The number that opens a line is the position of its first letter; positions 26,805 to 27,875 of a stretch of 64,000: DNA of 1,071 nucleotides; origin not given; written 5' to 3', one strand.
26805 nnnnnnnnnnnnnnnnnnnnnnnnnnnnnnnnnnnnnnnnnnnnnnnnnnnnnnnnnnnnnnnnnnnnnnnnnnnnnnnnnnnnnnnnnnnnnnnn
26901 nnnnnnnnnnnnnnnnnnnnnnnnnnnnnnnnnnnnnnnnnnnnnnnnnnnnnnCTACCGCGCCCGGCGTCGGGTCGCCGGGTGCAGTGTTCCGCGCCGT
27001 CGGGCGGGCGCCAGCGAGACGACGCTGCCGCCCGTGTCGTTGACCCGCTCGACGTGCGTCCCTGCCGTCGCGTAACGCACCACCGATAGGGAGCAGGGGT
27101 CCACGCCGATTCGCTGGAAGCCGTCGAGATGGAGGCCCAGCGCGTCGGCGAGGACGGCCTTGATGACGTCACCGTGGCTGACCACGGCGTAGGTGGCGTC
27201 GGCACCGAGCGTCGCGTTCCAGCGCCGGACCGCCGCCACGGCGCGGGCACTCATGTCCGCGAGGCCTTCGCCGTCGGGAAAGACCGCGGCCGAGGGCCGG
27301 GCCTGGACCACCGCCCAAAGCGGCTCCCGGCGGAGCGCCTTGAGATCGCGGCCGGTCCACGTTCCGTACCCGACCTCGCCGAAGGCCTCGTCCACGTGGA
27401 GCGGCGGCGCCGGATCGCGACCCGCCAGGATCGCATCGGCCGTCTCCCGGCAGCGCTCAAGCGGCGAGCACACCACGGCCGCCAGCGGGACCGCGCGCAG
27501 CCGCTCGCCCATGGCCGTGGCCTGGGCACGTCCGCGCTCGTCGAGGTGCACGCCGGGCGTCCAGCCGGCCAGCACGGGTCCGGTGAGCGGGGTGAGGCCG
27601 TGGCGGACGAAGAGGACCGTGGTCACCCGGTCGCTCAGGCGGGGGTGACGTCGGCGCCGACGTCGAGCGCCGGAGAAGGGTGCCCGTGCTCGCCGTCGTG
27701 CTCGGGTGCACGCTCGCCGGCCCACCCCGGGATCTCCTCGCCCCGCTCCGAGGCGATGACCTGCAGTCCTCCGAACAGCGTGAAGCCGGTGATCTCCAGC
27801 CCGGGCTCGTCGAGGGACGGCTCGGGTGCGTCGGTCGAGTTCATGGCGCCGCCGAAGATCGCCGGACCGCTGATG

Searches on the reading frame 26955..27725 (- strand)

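Call 3: search_protein_families(library=pfam, proteins=[window:26955-27725:-], max_evalue=0.01)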
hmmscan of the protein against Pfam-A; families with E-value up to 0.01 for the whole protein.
window:26955-27725:- (256 aa): 1 family
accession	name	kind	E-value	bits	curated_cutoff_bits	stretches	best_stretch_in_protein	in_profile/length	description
PF00300.27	His_Phos_1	-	1.4e-45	155.8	21.7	1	37-231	1-194/194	Histidine phosphatase superfamily (branch 1)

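Call 6: search_protein_families(library=ncbifam, proteins=[window:26955-27725:-], max_evalue=0.01)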
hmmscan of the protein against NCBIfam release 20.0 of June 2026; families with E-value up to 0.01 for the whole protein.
window:26955-27725:- (256 aa): 12 families
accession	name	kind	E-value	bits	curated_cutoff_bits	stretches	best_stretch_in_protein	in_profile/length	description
TIGR03848.1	MSMEG_4193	subfamily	1.3e-84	282.7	203.85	1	36-235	1-203/204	MSMEG_4193 family putative phosphomutase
TIGR03162.1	ribazole_cobC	equivalog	1.1e-29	103.1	162.9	1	37-215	1-175/176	alpha-ribazole phosphatase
NF005567.0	PRK07238.1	equivalog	2.8e-25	89.4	326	1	31-231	174-374/378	bifunctional RNase H/acid phosphatase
NF045917.1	PhserinePhPspA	equivalog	1e-16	61.3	350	1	60-231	27-197/211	phosphoserine phosphatase PspA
NF011580.0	PRK15004.1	equivalog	3e-16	60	250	1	38-227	4-192/203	adenosylcobalamin/alpha-ribazole phosphatase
NF002901.0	PRK03482.1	equivalog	4.6e-13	49.3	261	1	37-221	4-187/215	2,3-diphosphoglycerate-dependent phosphoglycerate mutase GpmB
NF038349.1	dPGM_arch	equivalog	6.6e-12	45.7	225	1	37-218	1-171/194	2,3-diphosphoglycerate-dependent phosphoglycerate mutase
NF009993.0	PRK13462.1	equivalog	1.2e-11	44.7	226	1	37-225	8-188/203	acid phosphatase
NF009994.0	PRK13463.1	equivalog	5.7e-09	36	277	1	35-134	3-100/203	phosphoserine phosphatase 1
NF002339.0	PRK01295.1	equivalog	9.3e-06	25.2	316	1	36-192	4-166/206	2,3-bisphosphoglycerate-dependent phosphoglycerate mutase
NF052459.1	OxoGTPPhMutT1Mycb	equivalog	0.00049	19.3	475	1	23-100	121-197/292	8-oxo-(d)GTP phosphatase MutT1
NF002217.0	PRK01112.1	equivalog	0.0016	17.8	320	0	37-97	4-64/228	2,3-bisphosphoglycerate-dependent phosphoglycerate mutase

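Call 23: search_protein_families(library=padloc, proteins=[window:26955-27626:-], max_evalue=0.01)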
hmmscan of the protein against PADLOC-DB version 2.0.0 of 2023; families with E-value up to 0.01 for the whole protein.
window:26955-27626:- (223 aa): 0 families
